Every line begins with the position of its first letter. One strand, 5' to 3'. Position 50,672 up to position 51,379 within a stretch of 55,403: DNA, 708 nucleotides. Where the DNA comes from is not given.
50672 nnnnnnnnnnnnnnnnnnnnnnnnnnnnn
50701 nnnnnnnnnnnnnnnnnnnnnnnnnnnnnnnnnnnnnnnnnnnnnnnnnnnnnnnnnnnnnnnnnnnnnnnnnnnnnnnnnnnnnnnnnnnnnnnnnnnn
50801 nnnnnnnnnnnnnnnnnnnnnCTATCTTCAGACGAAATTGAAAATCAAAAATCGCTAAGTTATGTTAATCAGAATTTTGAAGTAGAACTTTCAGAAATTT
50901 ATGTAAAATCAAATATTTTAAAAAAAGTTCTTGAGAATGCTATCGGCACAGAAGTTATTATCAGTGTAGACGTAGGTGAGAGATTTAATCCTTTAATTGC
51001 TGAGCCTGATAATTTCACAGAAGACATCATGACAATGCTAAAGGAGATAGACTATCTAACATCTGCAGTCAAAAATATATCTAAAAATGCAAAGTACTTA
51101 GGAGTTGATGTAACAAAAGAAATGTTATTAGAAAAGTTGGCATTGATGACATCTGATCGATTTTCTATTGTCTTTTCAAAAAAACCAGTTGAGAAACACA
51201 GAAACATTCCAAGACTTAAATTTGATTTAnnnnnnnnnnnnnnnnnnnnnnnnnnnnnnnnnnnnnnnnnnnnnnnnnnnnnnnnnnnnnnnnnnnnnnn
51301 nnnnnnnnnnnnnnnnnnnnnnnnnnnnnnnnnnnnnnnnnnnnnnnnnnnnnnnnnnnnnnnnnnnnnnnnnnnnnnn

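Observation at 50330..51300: Sortase with a ~320-aa cytoplasmic extension containing a RecA C-terminal-domain-like segment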

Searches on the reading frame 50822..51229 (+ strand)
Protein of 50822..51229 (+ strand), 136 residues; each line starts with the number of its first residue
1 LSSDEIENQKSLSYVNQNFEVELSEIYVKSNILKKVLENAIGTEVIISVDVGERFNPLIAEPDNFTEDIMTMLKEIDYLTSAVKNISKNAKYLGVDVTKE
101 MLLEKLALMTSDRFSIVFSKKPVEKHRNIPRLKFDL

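Call 42: search_solved_structures(query=A3, max_evalue=10, show_alignments=2)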
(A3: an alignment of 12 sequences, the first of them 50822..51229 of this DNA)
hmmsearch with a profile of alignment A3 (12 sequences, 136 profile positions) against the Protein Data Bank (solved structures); distinct sequences matched with E-value up to 10: 1.
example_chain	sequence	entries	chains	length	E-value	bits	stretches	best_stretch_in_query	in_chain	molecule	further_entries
4me8_A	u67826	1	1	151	1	12.9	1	75-94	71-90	Signal peptidase I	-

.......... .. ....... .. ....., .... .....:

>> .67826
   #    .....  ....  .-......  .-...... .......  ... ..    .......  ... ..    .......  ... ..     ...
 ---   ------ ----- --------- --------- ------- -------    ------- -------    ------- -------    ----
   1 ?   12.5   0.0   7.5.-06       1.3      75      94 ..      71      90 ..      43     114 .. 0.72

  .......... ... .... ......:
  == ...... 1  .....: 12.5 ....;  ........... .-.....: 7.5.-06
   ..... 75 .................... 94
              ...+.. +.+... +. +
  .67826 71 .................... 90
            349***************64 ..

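Call 49: predict_structure(alignment_id=A3)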
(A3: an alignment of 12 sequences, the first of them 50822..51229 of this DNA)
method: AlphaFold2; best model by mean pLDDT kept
length: 136 residues; sequences in the alignment: 12
mean_pLDDT: 79.0   pTM: 0.72
mean pLDDT of the five models: 79.0, 76.8, 74.9, 70.2, 69.4
residues with pLDDT >= 90: 28; 70-90: 70; 50-70: 33; < 50: 5
segments of 3 or more residues with pLDDT < 50: 132-136
pLDDT, mean of each block of 10 residues (from residue 1): 62 67 85 91 87 65 75 90 90 88 85 85 77 45
secondary structure, 60 per line:
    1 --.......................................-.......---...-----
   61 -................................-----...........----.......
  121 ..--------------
elements in order: H3-41 E43-49 H62-93 H99-109 E114-122

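Call 51: fold_search(model_id=the predicted structure, library=pdb)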
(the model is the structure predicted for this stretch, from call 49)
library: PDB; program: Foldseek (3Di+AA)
matches with E <= 10: 58; with E <= 0.001: 0
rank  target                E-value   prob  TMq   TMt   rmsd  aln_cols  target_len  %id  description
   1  9e87_D                5.9e-01  0.16  0.26  0.04  23.7       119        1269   13  De Novo Mycobacterium tuberculosis transcription initiation pre-RPO promoter complex with open Beta' clamp (RNA Polyme (released 2025-10-01)
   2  7uj6_A                1.0e+00  0.09  0.26  0.24  15.8       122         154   13  Outer Surface Protein C Type K (released 2023-04-05)
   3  9e84_D                1.2e+00  0.12  0.27  0.04  23.1       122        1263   12  De Novo Mycobacterium tuberculosis transcription initiation promoter complex with 6-mer RNA and disordered Sigma-A reg (released 2025-10-01)
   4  7uj6_C                1.6e+00  0.04  0.16  0.21  15.8       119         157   15  Outer Surface Protein C Type K (released 2023-04-05)
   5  8e8m_D                1.8e+00  0.08  0.26  0.04  23.6       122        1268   11  Mycobacterium tuberculosis RNAP paused elongation complex (released 2023-03-22)
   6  1egd_A                2.8e+00  0.10  0.25  0.10  11.6        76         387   10  STRUCTURE OF T255E, E376G MUTANT OF HUMAN MEDIUM CHAIN ACYL-COA DEHYDROGENASE (released 1997-06-16)
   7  9ums_C                3.0e+00  0.04  0.21  0.09  15.5       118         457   12  Cryo-EM structure of bacteriophage P1 connector (released 2025-10-22)
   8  1t9g_C                3.1e+00  0.09  0.23  0.10  11.7        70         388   10  Structure of the human MCAD:ETF complex (released 2004-06-08)
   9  9hzm_0                3.4e+00  0.08  0.27  0.19  23.1       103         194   12  235 A SynPspA H1-5 rod after incubation with EPL (released 2025-08-13)
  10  6u1v_C                3.4e+00  0.07  0.26  0.10  16.3       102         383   10  Crystal structure of acyl-ACP/acyl-CoA dehydrogenase from allylmalonyl-CoA and FK506 biosynthesis, TcsD (released 2019-12-18)
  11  6u1v_A                4.0e+00  0.06  0.26  0.10  16.3       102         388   10  Crystal structure of acyl-ACP/acyl-CoA dehydrogenase from allylmalonyl-CoA and FK506 biosynthesis, TcsD (released 2019-12-18)
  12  8b6h_DC               4.3e+00  0.06  0.29  0.08  22.0       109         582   11  Cryo-EM structure of cytochrome c oxidase dimer (complex IV) from respiratory supercomplex of Tetrahymena thermophila (released 2023-03-29)
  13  3hf5_C                4.3e+00  0.02  0.22  0.26  13.5       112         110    6  Crystal structure of 4-methylmuconolactone methylisomerase in complex with 3-methylmuconolactone (released 2009-09-29)
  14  1buc_A                4.6e+00  0.06  0.23  0.09  13.9        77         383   13  THREE-DIMENSIONAL STRUCTURE OF BUTYRYL-COA DEHYDROGENASE FROM MEGASPHAERA ELSDENII (released 1995-04-20)
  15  1fxk_B                4.6e+00  0.06  0.25  0.30  19.8       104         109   12  CRYSTAL STRUCTURE OF ARCHAEAL PREFOLDIN (GIMC). (released 2000-12-06)
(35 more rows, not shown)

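Call 73: fold_search(model_id=the predicted structure, library=viral)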
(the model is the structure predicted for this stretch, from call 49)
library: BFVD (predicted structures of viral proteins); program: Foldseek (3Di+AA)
matches with E <= 10: 138; with E <= 0.001: 0
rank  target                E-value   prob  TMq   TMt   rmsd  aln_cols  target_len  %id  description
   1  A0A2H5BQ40            5.8e-01  0.09  0.24  0.19  26.2       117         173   14  Uncharacterized protein [Vibrio phage Vp_R1]
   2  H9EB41                1.2e+00  0.08  0.24  0.22  20.3       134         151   10  Tail completion protein [Vibrio phage SSP002]
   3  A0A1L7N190            1.4e+00  0.06  0.27  0.13  22.6       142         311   11  Uncharacterized protein [Ralstonia phage RP12]
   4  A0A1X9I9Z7            1.9e+00  0.09  0.28  0.33  18.7       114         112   12  Uncharacterized protein [Staphylococcus phage vB_SscM-1]
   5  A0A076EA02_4          1.9e+00  0.02  0.16  0.03  23.6       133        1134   16  RNA-directed RNA polymerase L [South Bay virus]
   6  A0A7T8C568            2.2e+00  0.10  0.30  0.37  16.0       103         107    7  (no name in the UniProt tables at hand)
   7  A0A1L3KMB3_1          2.2e+00  0.08  0.30  0.04  26.7       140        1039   18  (no name in the UniProt tables at hand)
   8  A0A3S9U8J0            2.3e+00  0.06  0.26  0.19  25.0       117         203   14  Helix-turn-helix DNA binding domain protein [Streptomyces phage Hiyaa]
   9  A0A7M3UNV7            2.4e+00  0.06  0.28  0.22  16.5       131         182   14  Uncharacterized protein [Pyramimonas orientalis virus]
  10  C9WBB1                2.6e+00  0.11  0.27  0.36  20.0        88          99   10  Uncharacterized protein [Streptococcus phage Abc2]
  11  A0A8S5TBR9            2.6e+00  0.07  0.21  0.29  16.1        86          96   14  Uncharacterized protein [Myoviridae sp. ctLq07]
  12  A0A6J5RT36            2.8e+00  0.10  0.29  0.31  18.8        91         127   12  Uncharacterized protein [uncultured Caudovirales phage]
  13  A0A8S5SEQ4            2.8e+00  0.06  0.22  0.32  17.6        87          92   11  Uncharacterized protein [Myoviridae sp. ct8mY9]
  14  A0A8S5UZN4            2.9e+00  0.08  0.28  0.41  18.9        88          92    8  Uncharacterized protein [Siphoviridae sp. ctJT77]
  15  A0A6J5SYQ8            2.9e+00  0.08  0.20  0.29  13.3        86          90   12  Uncharacterized protein [uncultured Caudovirales phage]
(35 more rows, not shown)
